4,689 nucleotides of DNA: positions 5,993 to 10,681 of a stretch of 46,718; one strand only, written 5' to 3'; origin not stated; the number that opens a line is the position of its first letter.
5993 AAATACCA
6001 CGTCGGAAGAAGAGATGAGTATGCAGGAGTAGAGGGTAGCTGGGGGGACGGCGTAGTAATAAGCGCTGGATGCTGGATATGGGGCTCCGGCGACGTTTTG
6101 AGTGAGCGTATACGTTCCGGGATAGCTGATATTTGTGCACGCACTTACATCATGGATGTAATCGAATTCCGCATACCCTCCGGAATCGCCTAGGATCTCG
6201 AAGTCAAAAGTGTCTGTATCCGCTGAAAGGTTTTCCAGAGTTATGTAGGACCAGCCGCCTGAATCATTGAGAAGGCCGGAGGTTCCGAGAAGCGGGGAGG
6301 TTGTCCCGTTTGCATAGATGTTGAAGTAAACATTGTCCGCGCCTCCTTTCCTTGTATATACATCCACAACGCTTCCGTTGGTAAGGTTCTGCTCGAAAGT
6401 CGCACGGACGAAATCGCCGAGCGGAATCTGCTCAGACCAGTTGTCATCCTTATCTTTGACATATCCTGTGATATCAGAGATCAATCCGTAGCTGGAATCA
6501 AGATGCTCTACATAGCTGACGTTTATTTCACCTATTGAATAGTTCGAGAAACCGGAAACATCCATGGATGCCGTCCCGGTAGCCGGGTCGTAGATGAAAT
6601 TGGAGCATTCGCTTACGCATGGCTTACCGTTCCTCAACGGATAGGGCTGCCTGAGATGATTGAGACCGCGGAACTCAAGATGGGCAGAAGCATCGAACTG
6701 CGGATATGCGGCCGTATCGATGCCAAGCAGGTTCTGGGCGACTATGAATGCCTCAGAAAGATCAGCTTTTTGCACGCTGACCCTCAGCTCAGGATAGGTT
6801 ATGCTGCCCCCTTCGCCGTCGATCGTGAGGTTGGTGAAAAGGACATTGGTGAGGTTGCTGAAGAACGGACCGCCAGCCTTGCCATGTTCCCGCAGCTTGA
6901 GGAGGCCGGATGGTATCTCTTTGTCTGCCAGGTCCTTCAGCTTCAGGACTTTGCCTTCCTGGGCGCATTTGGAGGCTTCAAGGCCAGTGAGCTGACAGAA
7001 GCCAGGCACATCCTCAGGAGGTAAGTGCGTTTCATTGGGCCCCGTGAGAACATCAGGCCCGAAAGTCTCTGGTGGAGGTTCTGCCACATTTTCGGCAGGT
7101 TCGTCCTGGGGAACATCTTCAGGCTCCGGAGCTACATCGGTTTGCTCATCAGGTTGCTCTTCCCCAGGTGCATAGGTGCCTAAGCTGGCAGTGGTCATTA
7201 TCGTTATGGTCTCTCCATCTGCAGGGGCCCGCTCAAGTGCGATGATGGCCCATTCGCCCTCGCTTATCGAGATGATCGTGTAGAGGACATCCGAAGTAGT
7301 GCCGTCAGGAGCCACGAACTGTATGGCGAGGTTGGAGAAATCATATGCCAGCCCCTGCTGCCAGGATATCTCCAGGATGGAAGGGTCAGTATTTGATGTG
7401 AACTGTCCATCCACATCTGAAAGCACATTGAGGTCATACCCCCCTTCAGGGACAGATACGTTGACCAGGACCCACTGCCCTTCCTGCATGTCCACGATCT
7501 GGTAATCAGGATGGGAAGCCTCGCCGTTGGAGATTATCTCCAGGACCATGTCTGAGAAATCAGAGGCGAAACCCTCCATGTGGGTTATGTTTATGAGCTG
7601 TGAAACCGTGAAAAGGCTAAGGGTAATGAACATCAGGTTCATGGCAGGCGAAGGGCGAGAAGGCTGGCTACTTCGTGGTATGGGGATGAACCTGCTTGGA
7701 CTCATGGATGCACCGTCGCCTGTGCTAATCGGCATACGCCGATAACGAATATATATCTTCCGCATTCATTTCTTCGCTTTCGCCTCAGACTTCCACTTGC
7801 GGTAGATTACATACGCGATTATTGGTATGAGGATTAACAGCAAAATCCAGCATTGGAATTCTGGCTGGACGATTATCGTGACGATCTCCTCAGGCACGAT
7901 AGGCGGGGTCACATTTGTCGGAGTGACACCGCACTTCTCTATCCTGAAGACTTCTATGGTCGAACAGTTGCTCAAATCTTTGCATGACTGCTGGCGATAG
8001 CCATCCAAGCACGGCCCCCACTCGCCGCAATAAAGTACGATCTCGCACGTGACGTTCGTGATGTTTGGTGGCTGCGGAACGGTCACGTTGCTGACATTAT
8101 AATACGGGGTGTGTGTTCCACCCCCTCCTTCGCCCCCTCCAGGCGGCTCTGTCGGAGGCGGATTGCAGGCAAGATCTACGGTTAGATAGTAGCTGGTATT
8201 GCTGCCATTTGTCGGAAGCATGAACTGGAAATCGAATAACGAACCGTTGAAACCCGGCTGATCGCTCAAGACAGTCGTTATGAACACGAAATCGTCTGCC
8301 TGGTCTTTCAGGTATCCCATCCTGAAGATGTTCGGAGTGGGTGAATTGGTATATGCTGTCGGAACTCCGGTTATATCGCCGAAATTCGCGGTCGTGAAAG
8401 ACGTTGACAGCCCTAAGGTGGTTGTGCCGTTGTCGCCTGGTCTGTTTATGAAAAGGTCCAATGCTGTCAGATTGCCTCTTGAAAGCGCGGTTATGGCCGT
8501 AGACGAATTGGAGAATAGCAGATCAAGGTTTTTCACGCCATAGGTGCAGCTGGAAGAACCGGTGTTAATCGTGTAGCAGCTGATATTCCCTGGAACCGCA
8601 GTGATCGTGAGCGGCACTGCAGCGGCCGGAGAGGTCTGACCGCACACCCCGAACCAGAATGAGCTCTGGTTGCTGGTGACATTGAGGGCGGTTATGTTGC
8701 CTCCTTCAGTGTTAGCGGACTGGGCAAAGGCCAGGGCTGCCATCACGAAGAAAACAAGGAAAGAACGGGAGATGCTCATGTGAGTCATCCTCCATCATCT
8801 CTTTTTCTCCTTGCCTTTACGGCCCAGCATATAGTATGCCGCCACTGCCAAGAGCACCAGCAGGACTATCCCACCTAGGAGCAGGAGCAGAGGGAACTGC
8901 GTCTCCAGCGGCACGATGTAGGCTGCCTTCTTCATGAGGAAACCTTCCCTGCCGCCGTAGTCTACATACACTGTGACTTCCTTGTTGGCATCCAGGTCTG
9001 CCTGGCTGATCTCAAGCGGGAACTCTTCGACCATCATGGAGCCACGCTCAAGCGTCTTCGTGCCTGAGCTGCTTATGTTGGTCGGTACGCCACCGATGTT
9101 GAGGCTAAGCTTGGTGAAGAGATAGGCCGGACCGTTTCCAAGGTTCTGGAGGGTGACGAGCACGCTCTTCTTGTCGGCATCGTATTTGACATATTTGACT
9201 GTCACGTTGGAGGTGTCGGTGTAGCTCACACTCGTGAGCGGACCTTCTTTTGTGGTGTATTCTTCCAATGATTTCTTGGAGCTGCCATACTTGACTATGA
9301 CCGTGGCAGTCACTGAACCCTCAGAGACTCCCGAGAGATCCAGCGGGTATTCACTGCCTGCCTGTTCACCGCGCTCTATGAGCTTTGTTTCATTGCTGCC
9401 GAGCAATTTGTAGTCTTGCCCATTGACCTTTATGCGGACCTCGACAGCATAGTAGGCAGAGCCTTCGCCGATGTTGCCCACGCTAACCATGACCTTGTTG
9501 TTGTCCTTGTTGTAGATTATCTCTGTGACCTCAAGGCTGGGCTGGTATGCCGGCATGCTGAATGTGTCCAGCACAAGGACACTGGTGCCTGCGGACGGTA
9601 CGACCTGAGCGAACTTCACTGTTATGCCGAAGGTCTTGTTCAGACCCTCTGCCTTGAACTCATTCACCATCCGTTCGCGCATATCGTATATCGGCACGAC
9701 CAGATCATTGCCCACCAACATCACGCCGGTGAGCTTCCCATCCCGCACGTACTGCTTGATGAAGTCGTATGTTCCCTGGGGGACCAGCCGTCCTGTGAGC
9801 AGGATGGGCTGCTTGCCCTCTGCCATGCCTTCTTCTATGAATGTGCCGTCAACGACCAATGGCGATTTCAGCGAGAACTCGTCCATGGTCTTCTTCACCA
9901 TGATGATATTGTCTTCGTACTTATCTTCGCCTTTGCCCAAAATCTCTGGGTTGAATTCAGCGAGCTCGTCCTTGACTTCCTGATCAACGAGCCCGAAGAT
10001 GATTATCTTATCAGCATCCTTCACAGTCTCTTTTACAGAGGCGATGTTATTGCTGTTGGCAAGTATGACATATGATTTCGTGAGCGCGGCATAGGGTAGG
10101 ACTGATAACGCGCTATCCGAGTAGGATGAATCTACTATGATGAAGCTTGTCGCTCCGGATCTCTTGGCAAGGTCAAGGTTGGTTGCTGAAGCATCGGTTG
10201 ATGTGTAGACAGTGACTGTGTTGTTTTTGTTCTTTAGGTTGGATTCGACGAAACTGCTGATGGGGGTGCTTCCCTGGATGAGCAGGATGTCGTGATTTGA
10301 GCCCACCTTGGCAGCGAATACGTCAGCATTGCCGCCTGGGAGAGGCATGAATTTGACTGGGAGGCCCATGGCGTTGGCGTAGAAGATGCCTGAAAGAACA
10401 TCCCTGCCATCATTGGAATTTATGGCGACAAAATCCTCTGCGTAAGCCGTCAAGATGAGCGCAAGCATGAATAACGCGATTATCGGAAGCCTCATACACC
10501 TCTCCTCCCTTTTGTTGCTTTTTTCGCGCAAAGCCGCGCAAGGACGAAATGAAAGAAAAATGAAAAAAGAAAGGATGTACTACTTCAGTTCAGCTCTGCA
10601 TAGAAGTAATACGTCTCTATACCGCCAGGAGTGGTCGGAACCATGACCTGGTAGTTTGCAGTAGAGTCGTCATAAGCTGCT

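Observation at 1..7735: Giant minus-strand ORF (>2,540 codons, runs off the window) missing from the ORF track, encoding a modular beta-helix surface protein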

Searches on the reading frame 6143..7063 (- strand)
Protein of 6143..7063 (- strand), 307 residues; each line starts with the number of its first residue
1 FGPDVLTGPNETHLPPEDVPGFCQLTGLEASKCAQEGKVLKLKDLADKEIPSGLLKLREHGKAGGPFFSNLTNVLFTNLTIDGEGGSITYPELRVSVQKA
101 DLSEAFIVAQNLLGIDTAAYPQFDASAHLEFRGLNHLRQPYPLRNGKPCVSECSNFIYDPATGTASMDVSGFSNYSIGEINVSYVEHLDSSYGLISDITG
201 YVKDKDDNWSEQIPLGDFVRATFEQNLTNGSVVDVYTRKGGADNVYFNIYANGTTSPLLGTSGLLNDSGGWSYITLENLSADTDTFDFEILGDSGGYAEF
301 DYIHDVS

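Call 24: search_solved_structures(query=window:6143-7063:-, max_evalue=10)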
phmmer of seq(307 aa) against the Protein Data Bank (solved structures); distinct sequences matched with E-value up to 10: 0.

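Call 26: search_protein_families(library=pfam, proteins=[window:6143-7063:-], max_evalue=10)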
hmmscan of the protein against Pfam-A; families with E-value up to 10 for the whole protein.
seq(307 aa): 0 families

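Call 27: find_homologous_proteins(query=window:6143-7003:-, max_evalue=0.001)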
Query seq(287 aa): 1463 candidates shared short words with the query, none scored E <= 0.001.

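Call 32: find_related_loci(query=A1, collection=genome_contigs, flank=10000)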
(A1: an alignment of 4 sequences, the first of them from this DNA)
Query A1 (287 aa) in genome_contigs; peptide patterns used: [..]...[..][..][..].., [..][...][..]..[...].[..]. (x = any residue, [..] = any of these).
171 stretches matched a pattern; 43 encode a relative of the query (tblastn E <= 1e-3); 43 distinct loci.
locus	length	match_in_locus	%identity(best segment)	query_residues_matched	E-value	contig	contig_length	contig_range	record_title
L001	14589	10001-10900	54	1-286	4e-108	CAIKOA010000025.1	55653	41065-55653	uncultured Candidatus Micrarchaeota archaeon isolate AlinenSediments_bin-4478 genome assembly, contig: bin-4478:25/35, w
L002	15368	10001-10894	47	3-285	2e-83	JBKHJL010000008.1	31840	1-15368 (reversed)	MAG: Candidatus Micrarchaeia archaeon isolate D4M11_51 NODE_607_length_31840_cov_10.411955, whole genome shotgun sequenc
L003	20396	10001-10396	53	158-287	8e-39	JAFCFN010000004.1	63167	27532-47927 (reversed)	Candidatus Woesearchaeota archaeon isolate Meg22_1618_Bin_104 Meg22_1618_Bin_104_scaffold_396, whole genome shotgun sequ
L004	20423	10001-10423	47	142-285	2e-37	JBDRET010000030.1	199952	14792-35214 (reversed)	MAG: Candidatus Woesearchaeota archaeon isolate MEGAHIT-group-1.33 k141_13569757, whole genome shotgun sequence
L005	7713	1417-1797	50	158-285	2e-35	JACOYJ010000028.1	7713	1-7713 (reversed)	MAG: Candidatus Pacearchaeota archaeon isolate NC_groundwater_176_Ag_S-0.1um_34_9 S4_GD2017_2_S1_scaffold_11112, whole g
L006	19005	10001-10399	47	158-287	1e-34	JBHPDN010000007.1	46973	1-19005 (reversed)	Nanoarchaeota archaeon isolate SAG AM-311-B02 NODE_7_length_46973_cov_31.737350, whole genome shotgun sequence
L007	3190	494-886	47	158-286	8e-34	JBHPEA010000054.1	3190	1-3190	Nanoarchaeota archaeon isolate SAG AM-311-D13 NODE_54_length_3190_cov_19.707177, whole genome shotgun sequence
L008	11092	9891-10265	48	157-285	4e-32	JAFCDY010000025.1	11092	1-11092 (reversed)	MAG: Candidatus Aenigmatarchaeota archaeon isolate Meg22_1012_Bin_181 Meg22_1012_Bin_181_scaffold_19404, whole genome sh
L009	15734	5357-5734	43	159-285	2e-26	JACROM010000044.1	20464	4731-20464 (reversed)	MAG: Candidatus Micrarchaeota archaeon isolate NC_groundwater_1961_Pr3_S-0.2um_52_3 scaffold_303456, whole genome shotgu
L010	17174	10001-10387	41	158-285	5e-26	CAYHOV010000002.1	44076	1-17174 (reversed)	MAG TPA_asm: Candidatus Woesearchaeota archaeon isolate ERP119705_co14_559 genome assembly, contig: NODE_508_length_4407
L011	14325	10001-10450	41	158-285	1e-23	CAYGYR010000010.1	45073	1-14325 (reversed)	MAG TPA_asm: uncultured Methanosarcinales archaeon isolate ERP119294_co1_430 genome assembly, contig: NODE_841_length_45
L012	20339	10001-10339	45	156-271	1e-21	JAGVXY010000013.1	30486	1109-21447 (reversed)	Candidatus Woesearchaeota archaeon isolate RIFOXYB1_FULL_34_13 rifoxyb1_full_scaffold_507, whole genome shotgun sequence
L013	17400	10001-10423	38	158-287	7e-21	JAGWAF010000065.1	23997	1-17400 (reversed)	Candidatus Woesearchaeota archaeon isolate RIFCSPHIGHO2_02_FULL_39_9 rifcsphigho2_02_scaffold_26054, whole genome shotgu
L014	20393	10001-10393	37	158-287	8e-21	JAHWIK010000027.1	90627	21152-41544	MAG: Candidatus Woesearchaeota archaeon isolate YT1_182 k127_52577951, whole genome shotgun sequence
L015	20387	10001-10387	40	156-285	2e-20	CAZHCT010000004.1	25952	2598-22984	MAG TPA_asm: Candidatus Woesearchaeota archaeon isolate SRP269290_co3_784 genome assembly, contig: NODE_1771_length_2595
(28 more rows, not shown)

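Call 36: predict_structure(alignment_id=A1)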
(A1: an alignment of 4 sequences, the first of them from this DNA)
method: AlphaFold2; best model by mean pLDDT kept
length: 287 residues; sequences in the alignment: 4
mean_pLDDT: 58.5   pTM: 0.46
mean pLDDT of the five models: 58.5, 56.9, 52.6, 49.8, 44.8
residues with pLDDT >= 90: 44; 70-90: 54; 50-70: 57; < 50: 132
segments of 3 or more residues with pLDDT < 50: 18-21, 26-57, 59-107, 112-136, 148-159
pLDDT, mean of each block of 10 residues (from residue 1): 56 51 46 30 29 43 38 41 27 32 42 41 39 46 50 37 87 92 81 95 73 81 88 72 76 67 79 93 69
secondary structure, 60 per line:
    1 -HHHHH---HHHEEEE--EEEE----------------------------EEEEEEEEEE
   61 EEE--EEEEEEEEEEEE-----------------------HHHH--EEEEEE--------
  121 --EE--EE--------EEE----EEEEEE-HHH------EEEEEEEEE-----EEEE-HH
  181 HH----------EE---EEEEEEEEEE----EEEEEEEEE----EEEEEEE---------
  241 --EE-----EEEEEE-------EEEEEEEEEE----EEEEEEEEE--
elements in order: H2-6 E13-16 E19-22 E51-63 E66-77 H101-104 E107-112 E137-139 E144-149 E160-168 E174-177 H179-182 E198-207 E212-220 E225-231 E250-255 E263-272 E277-285

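Call 37: search_protein_representatives(alignment_id=A1)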
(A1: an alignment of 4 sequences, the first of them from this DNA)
Query: 4 sequences, 290 profile positions. Proteins with E-value up to 0.001 (for the whole library): 1953; up to 1e-10: 1452; up to 1e-30: 241. The best 150 are listed.
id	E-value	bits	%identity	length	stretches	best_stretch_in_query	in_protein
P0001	1.2e-148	510.4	-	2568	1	2-290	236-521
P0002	3.8e-147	505.5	-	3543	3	1-290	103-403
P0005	4.2e-121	420.0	-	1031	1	2-289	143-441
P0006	4.3e-117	406.9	-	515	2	2-289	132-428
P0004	2.3e-63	230.5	-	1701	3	140-290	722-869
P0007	4.0e-61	223.2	-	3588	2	141-289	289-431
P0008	1.1e-60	221.7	-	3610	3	138-290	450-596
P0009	1.5e-59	218.0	-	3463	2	133-289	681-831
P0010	2.2e-58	214.2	-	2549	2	137-289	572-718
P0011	1.4e-56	208.3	-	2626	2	160-289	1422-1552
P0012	7.2e-54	199.3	-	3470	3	136-289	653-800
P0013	9.0e-54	199.0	-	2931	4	112-289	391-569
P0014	3.8e-53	197.0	-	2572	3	143-289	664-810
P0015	2.1e-49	184.7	-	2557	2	159-274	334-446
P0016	6.6e-49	183.1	-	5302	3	14-289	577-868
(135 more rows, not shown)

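Call 42: fold_search(model_id=the predicted structure, library=pdb)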
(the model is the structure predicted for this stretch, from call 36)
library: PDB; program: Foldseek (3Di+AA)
matches with E <= 10: 1407; with E <= 0.001: 5
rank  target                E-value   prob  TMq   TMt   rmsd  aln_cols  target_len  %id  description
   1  8hcj_C                4.1e-04  0.99  0.25  0.18  16.7       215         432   12  Structure of GH43 family enzyme, Xylan 1, 4 Beta- xylosidase from pseudopedobacter saltans (released 2023-11-15)
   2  9no3_D                6.4e-04  1.00  0.29  0.19  16.3       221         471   11  The bifunctional arabinofuranosidase/xylosidase from metagenome of Pseudacanthotermes militaris. (released 2025-10-08)
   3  9no3_A                6.7e-04  0.99  0.30  0.19  17.6       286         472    9  The bifunctional arabinofuranosidase/xylosidase from metagenome of Pseudacanthotermes militaris. (released 2025-10-08)
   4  1dlc                  7.5e-04  0.90  0.23  0.12  18.6       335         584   10  CRYSTAL STRUCTURE OF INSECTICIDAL DELTA-ENDOTOXIN FROM BACILLUS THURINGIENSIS AT 2.5 ANGSTROMS RESOLUTION (released 1994-09-30)
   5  7qx5                  9.3e-04  0.72  0.20  0.11  20.2       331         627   10  mosquitocidal Cry11Aa-Y449F determined at pH 7 from naturally-occurring nanocrystals by Serial femtosecond crystallograp (released 2022-07-27)
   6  3nng_A                1.1e-03  1.00  0.28  0.45   6.0       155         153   10  Crystal structure of the F5/8 type C domain of Q5LFR2_BACFN protein from Bacteroides fragilis. Northeast Structural Ge (released 2010-08-18)
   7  3p6b_A                1.1e-03  0.99  0.23  0.33  10.7       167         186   12  The crystal structure of CelK CBM4 from Clostridium thermocellum (released 2011-08-24)
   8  4ui9_L                1.2e-03  1.00  0.28  0.40   5.2       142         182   16  Atomic structure of the human Anaphase-Promoting Complex (released 2015-06-17)
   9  5l9u_L                1.2e-03  1.00  0.27  0.40   4.6       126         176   14  Model of human Anaphase-promoting complex/Cyclosome (APC/C-CDH1) with a cross linked Ubiquitin variant-substrate-UBE2C (released 2016-09-14)
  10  1k42_MODEL_1_A        1.5e-03  1.00  0.29  0.44   8.2       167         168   10  The Solution Structure of the CBM4-2 Carbohydrate Binding Module from a Thermostable Rhodothermus marinus Xyla (released 2002-05-29)
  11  8hcj_A                1.6e-03  1.00  0.26  0.18  13.3       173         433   12  Structure of GH43 family enzyme, Xylan 1, 4 Beta- xylosidase from pseudopedobacter saltans (released 2023-11-15)
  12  2c26                  1.7e-03  0.84  0.23  0.26  11.7       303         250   10  Structural basis for the promiscuous specificity of the carbohydrate- binding modules from the beta-sandwich super famil (released 2005-10-18)
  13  7vmt_B                2.1e-03  1.00  0.28  0.46   5.9       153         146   12  Crystal structure of murine N-acetylglucosaminyl transferase IVa (GnT-IVa) lectin domain in unliganded form (released 2022-06-15)
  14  7vmt_E                2.8e-03  1.00  0.26  0.45   6.8       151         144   12  Crystal structure of murine N-acetylglucosaminyl transferase IVa (GnT-IVa) lectin domain in unliganded form (released 2022-06-15)
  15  2jda_B                3.1e-03  1.00  0.29  0.52   5.6       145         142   14  Structure of a pectin binding carbohydrate binding module determined in an monoclinic crystal form. (released 2007-01-16)
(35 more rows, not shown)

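Call 60: search_protein_families(library=pfam, alignment_id=A3, max_evalue=0.00001)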
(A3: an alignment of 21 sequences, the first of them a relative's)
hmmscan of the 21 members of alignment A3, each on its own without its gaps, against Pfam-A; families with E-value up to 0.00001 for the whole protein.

A. member 1, P0005 (1031 aa): 2 families
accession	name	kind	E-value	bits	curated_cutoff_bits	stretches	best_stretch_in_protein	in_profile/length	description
PF13229.12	Beta_helix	-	1.6e-48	164.7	25.9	5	671-808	15-157/158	Right handed beta helix region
PF05048.19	NosD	-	1.7e-46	158.7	23.6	5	630-748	62-176/212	Periplasmic copper-binding protein (NosD)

B. families by the number of members that match (of 21 scanned): 11 families
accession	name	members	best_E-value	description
PF13229.12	Beta_helix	7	3.5e-53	Right handed beta helix region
PF13385.13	Laminin_G_3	6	5.2e-70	Concanavalin A-like lectin/glucanases superfamily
PF05048.19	NosD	3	1.7e-46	Periplasmic copper-binding protein (NosD)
PF19077.6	Big_13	2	4.8e-31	Bacterial Ig-like domain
PF25390.1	WD40_RLD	1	6.8e-57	RCC1-like domain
PF00415.24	RCC1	1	2.2e-34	Regulator of chromosome condensation (RCC1) repeat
PF13540.12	RCC1_2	1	4.4e-34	Regulator of chromosome condensation (RCC1) repeat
PF13088.12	BNR_2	1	3.1e-07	BNR repeat-like domain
PF02210.31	Laminin_G_2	1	3.3e-07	Laminin G domain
PF08281.18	Sigma70_r4_2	1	1.4e-06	Sigma-70, region 4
PF17957.7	Big_7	1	1.9e-06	Bacterial Ig domain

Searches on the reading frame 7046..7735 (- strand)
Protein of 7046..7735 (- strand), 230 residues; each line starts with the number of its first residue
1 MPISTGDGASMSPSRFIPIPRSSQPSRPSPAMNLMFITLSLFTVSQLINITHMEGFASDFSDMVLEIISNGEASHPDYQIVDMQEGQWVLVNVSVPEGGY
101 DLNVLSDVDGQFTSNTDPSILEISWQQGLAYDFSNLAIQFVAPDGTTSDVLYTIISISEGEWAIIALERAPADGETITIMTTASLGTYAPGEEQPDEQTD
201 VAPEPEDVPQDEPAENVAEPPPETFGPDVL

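Call 26: search_protein_families(library=pfam, proteins=[window:7046-7735:-], max_evalue=10)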
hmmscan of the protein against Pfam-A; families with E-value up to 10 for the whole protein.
seq(230 aa): 1 family
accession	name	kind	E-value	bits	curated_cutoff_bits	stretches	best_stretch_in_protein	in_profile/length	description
PF04663.18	Phenol_monoox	-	0.17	12.5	27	1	60-89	37-66/66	Phenol hydroxylase conserved region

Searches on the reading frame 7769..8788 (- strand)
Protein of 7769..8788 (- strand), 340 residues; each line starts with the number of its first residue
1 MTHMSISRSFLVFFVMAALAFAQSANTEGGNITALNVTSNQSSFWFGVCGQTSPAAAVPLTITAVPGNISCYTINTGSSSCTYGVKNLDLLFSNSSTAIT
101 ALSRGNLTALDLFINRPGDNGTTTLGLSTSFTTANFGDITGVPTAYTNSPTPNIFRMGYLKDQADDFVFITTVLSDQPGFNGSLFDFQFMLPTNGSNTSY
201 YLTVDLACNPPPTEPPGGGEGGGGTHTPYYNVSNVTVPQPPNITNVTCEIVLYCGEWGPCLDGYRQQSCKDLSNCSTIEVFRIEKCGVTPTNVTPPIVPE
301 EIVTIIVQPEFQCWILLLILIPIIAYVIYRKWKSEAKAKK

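Call 9: search_protein_families(library=pfam, proteins=[window:7769-8788:-], max_evalue=0.001)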
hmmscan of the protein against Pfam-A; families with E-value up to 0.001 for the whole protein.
window:7769-8788:- (340 aa): 0 families

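Call 10: search_protein_families(library=ncbifam, proteins=[window:7769-8788:-], max_evalue=0.001)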
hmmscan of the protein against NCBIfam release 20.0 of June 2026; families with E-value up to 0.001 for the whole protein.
window:7769-8788:- (340 aa): 0 families

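Call 16: find_encoding_contigs(protein=window:7769-8788:-, flank=10000, max_places=6)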
Protein window:7769-8788:- (340 aa): no gene with exactly this product is on record in the collection.

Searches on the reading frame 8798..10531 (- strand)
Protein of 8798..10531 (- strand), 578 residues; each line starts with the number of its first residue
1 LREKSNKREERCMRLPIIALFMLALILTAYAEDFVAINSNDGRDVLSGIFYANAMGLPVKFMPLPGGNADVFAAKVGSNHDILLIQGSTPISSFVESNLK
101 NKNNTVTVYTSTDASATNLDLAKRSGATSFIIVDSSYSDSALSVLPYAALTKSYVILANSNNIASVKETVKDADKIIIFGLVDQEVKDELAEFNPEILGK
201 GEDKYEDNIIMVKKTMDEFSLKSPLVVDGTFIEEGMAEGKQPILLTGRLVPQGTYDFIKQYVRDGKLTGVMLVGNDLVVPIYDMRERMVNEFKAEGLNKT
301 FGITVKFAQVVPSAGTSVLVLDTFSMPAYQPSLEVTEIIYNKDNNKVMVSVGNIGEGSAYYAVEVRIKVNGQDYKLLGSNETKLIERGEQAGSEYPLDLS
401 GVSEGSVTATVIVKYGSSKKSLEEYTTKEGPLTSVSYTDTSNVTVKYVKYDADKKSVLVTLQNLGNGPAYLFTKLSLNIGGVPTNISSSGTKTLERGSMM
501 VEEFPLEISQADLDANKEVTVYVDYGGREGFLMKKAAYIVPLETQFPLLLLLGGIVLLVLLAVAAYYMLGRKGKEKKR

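Call 9: search_protein_families(library=pfam, proteins=[window:8798-10531:-], max_evalue=0.001)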
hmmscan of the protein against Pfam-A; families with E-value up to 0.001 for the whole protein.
window:8798-10531:- (578 aa): 1 family
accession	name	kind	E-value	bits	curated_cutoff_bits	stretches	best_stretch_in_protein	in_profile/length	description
PF04122.17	CW_binding_2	-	3.4e-06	27.9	24.9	0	113-180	6-63/73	Cell wall binding domain 2 (CWB2)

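Call 10: search_protein_families(library=ncbifam, proteins=[window:8798-10531:-], max_evalue=0.001)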
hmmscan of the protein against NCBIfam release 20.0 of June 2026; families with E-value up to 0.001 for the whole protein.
window:8798-10531:- (578 aa): 0 families
